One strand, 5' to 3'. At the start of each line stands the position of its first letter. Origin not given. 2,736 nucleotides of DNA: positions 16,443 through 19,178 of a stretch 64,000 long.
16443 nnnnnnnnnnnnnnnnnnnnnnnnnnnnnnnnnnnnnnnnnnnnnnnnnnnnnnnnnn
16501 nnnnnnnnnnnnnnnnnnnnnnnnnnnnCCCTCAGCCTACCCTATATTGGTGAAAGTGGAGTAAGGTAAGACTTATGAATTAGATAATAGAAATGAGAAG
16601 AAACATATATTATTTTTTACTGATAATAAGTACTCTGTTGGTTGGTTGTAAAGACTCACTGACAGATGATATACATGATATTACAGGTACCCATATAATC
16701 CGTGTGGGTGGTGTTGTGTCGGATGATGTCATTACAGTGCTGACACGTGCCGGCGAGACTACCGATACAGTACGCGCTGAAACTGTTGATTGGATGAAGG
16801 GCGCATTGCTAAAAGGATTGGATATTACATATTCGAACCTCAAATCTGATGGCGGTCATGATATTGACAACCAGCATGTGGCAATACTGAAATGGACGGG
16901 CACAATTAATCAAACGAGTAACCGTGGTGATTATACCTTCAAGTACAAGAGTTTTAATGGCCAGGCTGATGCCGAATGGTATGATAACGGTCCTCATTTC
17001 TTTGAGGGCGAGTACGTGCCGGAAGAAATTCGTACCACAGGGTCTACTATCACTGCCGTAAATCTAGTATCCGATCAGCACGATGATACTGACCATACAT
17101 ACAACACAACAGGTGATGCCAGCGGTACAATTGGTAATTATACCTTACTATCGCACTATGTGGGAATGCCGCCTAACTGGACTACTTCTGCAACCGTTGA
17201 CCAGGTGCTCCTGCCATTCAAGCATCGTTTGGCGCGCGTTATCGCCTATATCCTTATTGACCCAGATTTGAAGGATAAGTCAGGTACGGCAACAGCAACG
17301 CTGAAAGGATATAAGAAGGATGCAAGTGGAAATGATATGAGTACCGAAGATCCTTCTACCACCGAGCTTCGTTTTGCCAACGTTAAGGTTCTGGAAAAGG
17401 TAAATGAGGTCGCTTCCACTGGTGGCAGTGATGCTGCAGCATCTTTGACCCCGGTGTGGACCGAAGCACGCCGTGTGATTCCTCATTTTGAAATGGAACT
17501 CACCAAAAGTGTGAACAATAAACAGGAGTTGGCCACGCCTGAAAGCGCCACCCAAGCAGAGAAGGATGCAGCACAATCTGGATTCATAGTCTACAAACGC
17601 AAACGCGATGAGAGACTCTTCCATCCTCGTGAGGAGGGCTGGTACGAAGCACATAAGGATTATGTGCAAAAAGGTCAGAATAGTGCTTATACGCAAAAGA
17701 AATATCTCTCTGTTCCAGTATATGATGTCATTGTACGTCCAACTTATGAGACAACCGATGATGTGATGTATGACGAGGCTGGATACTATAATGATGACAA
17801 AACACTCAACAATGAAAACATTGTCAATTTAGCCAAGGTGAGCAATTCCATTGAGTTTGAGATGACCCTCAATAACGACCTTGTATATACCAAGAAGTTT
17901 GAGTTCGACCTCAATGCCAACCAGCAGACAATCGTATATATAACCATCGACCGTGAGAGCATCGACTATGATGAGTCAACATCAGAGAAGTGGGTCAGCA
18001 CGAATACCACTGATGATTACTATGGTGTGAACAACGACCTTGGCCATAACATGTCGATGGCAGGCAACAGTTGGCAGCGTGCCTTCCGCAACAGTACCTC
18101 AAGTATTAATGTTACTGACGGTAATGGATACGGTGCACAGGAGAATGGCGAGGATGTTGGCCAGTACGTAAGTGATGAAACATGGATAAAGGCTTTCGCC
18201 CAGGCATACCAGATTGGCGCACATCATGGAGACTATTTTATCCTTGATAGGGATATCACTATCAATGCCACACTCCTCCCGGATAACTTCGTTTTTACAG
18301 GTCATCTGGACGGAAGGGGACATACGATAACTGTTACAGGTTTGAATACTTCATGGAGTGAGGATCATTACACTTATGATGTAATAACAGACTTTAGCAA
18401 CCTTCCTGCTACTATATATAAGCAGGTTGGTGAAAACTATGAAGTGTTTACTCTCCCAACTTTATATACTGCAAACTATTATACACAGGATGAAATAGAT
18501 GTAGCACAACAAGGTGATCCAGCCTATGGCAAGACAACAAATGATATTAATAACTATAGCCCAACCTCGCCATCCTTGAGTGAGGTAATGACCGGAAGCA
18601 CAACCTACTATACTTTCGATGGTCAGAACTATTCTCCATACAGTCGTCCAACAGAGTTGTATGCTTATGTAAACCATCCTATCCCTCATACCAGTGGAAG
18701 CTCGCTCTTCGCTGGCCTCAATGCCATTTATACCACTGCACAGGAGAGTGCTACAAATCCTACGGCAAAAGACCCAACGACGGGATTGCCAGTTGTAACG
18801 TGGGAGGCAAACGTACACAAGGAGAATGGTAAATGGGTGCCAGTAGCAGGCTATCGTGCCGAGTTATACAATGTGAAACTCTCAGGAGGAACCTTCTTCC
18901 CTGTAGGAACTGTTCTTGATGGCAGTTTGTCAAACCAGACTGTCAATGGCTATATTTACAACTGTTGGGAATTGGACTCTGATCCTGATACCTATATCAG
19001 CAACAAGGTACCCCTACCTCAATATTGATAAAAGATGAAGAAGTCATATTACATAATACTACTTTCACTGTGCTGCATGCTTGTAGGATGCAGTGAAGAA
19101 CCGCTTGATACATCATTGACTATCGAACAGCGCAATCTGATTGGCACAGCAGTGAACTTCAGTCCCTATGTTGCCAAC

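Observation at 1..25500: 25-kb co-directional array of nine paralogous fimbrillin-like surface lipoproteins: an atypically large type V pilus-like locus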

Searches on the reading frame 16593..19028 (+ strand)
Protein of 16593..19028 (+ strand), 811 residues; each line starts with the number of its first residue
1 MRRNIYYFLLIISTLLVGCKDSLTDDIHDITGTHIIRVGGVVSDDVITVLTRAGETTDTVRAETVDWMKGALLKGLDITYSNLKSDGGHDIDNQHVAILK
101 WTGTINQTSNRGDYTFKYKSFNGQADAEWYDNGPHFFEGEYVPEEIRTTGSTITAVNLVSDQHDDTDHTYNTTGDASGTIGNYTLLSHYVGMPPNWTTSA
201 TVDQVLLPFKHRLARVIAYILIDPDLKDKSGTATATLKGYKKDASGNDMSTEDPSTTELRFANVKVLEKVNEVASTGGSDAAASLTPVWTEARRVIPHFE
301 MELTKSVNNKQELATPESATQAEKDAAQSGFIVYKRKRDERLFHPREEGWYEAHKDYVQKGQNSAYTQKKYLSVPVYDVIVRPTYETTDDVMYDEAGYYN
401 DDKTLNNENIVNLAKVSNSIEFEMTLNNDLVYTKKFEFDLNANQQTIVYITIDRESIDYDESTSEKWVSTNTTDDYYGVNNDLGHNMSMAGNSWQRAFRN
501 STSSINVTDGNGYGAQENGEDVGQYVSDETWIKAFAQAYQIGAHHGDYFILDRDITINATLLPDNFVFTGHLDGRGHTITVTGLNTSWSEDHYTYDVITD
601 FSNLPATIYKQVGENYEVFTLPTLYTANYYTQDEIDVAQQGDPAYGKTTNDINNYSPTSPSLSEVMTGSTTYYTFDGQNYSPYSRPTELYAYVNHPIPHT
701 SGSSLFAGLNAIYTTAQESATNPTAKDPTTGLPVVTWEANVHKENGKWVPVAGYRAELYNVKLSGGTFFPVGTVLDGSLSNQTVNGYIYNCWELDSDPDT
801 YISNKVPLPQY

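Call 5: search_protein_families(library=pfam, proteins=[window:16593-19028:+], max_evalue=0.01)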
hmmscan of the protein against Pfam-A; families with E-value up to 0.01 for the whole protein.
window:16593-19028:+ (811 aa): 0 families

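Call 6: search_protein_families(library=ncbifam, proteins=[window:16593-19028:+], max_evalue=1)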
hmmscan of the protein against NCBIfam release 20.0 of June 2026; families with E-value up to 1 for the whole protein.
window:16593-19028:+ (811 aa): 0 families

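Call 13: search_protein_families(library=pfam, proteins=[window:16593-19028:+], max_evalue=10)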
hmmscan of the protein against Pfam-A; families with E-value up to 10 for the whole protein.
window:16593-19028:+ (811 aa): 0 families

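Call 54: find_homologous_proteins(query=window:16593-19028:+, max_evalue=0.001)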
Query window:16593-19028:+ (811 aa): 896 proteins with E <= 0.001 among 8000 candidates; the best 120 are listed.
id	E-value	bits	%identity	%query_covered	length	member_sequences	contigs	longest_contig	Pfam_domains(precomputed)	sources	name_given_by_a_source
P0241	0.0e+0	1851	99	100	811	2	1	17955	-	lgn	-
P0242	0.0e+0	1576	86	100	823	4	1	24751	-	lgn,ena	-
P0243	0.0e+0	1417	78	100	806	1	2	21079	-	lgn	-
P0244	0.0e+0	1372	76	98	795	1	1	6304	-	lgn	-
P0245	0.0e+0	1367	75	99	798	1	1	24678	-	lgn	-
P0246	0.0e+0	1329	75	100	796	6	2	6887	-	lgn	-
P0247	0.0e+0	1328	74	98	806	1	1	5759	-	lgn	-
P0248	0.0e+0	1326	74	99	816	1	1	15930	-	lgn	-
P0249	0.0e+0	1281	74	100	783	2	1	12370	-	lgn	-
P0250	0.0e+0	1261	72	100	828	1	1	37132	-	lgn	-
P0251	0.0e+0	1209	71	99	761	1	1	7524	-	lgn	-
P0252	0.0e+0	1161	66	100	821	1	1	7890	-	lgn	-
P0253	0.0e+0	1158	67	99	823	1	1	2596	-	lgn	-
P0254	0.0e+0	1147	68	99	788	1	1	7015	-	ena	-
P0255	0.0e+0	1138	65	100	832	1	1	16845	-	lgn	-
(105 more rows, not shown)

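Call 57: find_encoding_contigs(protein=P0241, flank=10000, max_places=3)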
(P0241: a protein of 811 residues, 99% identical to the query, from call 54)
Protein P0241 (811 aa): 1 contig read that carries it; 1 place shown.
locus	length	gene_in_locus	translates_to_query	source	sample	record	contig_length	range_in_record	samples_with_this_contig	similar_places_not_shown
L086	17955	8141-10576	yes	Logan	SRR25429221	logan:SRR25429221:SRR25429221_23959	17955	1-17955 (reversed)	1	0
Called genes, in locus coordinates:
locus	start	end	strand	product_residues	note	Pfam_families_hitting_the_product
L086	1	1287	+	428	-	?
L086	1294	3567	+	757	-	PF13149:Mfa_like_1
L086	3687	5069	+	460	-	PF13149:Mfa_like_1 (faint)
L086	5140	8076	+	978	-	-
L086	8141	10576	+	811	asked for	-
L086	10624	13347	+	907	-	-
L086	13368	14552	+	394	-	PF13149:Mfa_like_1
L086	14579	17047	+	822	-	-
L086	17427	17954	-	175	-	?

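Call 68: predict_structure(alignment_id=A3)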
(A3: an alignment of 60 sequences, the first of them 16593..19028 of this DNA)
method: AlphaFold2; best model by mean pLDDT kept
length: 811 residues; sequences in the alignment: 60
mean_pLDDT: 79.1   pTM: 0.54
mean pLDDT of the five models: 79.1, 79.1, 78.4, 76.7, 76.6
residues with pLDDT >= 90: 305; 70-90: 325; 50-70: 65; < 50: 116
segments of 3 or more residues with pLDDT < 50: 1-4, 9-59, 199-204, 461-488, 490-494, 504-518, 809-811
pLDDT, mean of each block of 10 residues (from residue 1): 46 34 31 37 34 40 75 86 71 84 76 79 72 69 92 92 91 83 91 63 54 88 90 92 92 94 95 81 91 95 89 93 97 94 88 97 95 94 83 90 87 86 92 81 75 71 32 28 40 61 47 45 75 92 86 93 91 90 90 88 88 91 93 91 89 93 88 93 92 85 93 88 86 75 76 87 93 88 89 76 71 40
secondary structure, 60 per line:
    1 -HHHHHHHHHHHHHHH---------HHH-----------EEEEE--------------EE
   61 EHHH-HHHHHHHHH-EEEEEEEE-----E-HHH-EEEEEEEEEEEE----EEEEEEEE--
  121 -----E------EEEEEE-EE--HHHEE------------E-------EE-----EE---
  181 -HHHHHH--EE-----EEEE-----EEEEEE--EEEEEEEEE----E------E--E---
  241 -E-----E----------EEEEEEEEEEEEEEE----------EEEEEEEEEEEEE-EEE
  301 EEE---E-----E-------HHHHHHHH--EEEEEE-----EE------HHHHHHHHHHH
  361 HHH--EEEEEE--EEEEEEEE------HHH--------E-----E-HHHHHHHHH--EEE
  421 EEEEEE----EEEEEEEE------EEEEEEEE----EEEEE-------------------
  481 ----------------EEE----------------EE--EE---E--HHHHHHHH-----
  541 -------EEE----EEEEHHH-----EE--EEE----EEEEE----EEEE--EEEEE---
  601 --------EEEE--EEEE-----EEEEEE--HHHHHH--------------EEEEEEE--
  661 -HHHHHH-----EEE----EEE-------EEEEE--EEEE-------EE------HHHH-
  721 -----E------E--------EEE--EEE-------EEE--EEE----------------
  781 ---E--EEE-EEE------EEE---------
elements in order (helices of 4 or more, strands of 3 or more residues): H2-16 E40-44 E59-61 H66-74 E76-83 E95-106 E111-118 E133-138 H182-187 E197-200 E206-211 E214-222 E259-273 E284-296 E298-303 H321-328 E331-336 H350-363 E366-371 E374-381 H407-415 E418-426 E431-438 E445-452 E457-461 E497-499 H528-535 E548-550 E555-558 E571-573 E578-582 E587-590 E593-597 E609-612 E615-618 E624-629 H632-637 E652-658 H662-667 E673-675 E680-682 E690-694 E697-700 H716-719 E742-744 E747-749 E757-759 E762-764 E787-789 E791-793 E800-802

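Call 70: fold_search(model_id=the predicted structure, library=pdb)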
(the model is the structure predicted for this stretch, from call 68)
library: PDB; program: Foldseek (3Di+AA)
matches with E <= 10: 285; with E <= 0.001: 11
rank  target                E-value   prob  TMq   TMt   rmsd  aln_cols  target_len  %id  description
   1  4h40_B                4.7e-07  1.00  0.14  0.29  16.0       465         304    9  Crystal structure of a putative cell adhesion protein (BF2867) from Bacteroides fragilis NCTC 9343 at 2.57 A resolutio (released 2012-10-03)
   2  4h40_A                6.9e-07  1.00  0.17  0.34  12.4       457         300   10  Crystal structure of a putative cell adhesion protein (BF2867) from Bacteroides fragilis NCTC 9343 at 2.57 A resolutio (released 2012-10-03)
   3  3ufi                  1.7e-05  1.00  0.19  0.44  12.2       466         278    8  Crystal structure of a putative cell adhesion protein (BACOVA_04980) from Bacteroides ovatus ATCC 8483 at 2.18 A resolut (released 2011-12-14)
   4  4k4k_A                5.7e-05  1.00  0.17  0.41  10.9       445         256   10  Crystal structure of a putative cell adhesion protein (BACUNI_00621) from Bacteroides uniformis ATCC 8492 at 1.67 A re (released 2013-05-01)
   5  3t2l                  1.2e-04  0.99  0.15  0.35  13.9       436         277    9  Crystal structure of a Putative cell adhesion protein (BF1858) from Bacteroides fragilis NCTC 9343 at 2.33 A resolution (released 2011-08-10)
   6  3sy6_B                1.2e-04  0.99  0.15  0.37  13.8       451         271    9  Crystal structure of a fimbrial protein BF1861 [Bacteroides fragilis NCTC 9343] (BF1861) from Bacteroides fragilis NCT (released 2011-08-24)
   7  4k4k_B                1.5e-04  1.00  0.17  0.42  11.3       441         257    9  Crystal structure of a putative cell adhesion protein (BACUNI_00621) from Bacteroides uniformis ATCC 8492 at 1.67 A re (released 2013-05-01)
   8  3sy6_A                2.0e-04  1.00  0.18  0.42  12.0       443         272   10  Crystal structure of a fimbrial protein BF1861 [Bacteroides fragilis NCTC 9343] (BF1861) from Bacteroides fragilis NCT (released 2011-08-24)
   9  4rdb                  2.0e-04  0.99  0.18  0.39  12.8       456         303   10  Crystal structure of an immunoreactive 32 kDa antigen PG49 (PG_0181) from Porphyromonas gingivalis W83 at 1.45 A resolut (released 2014-12-03)
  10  3up6_A                3.6e-04  0.63  0.11  0.23  18.7       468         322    9  Crystal structure of a putative cell adhesion protein (BACOVA_04078) from Bacteroides ovatus ATCC 8483 at 2.80 A resol (released 2011-12-21)
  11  3up6_B                7.1e-04  0.75  0.13  0.27  17.9       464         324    9  Crystal structure of a putative cell adhesion protein (BACOVA_04078) from Bacteroides ovatus ATCC 8483 at 2.80 A resol (released 2011-12-21)
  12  4eps                  1.5e-03  0.84  0.14  0.20  15.3       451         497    9  Crystal structure of a fimbrial protein (BACOVA_04982) from Bacteroides ovatus ATCC 8483 at 1.85 A resolution (released 2012-06-13)
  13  4gpv_B                1.7e-03  0.77  0.14  0.28  15.5       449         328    7  Crystal structure of a putative cell adhesion protein (BACEGG_00536) from Bacteroides eggerthii DSM 20697 at 1.67 A re (released 2012-09-19)
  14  4jg5                  1.8e-03  0.96  0.19  0.39  12.2       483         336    9  Crystal structure of a putative cell adhesion protein (BDI_3519) from Parabacteroides distasonis ATCC 8503 at 2.34 A res (released 2013-03-20)
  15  4gpv_A                2.3e-03  0.72  0.14  0.28  15.2       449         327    7  Crystal structure of a putative cell adhesion protein (BACEGG_00536) from Bacteroides eggerthii DSM 20697 at 1.67 A re (released 2012-09-19)
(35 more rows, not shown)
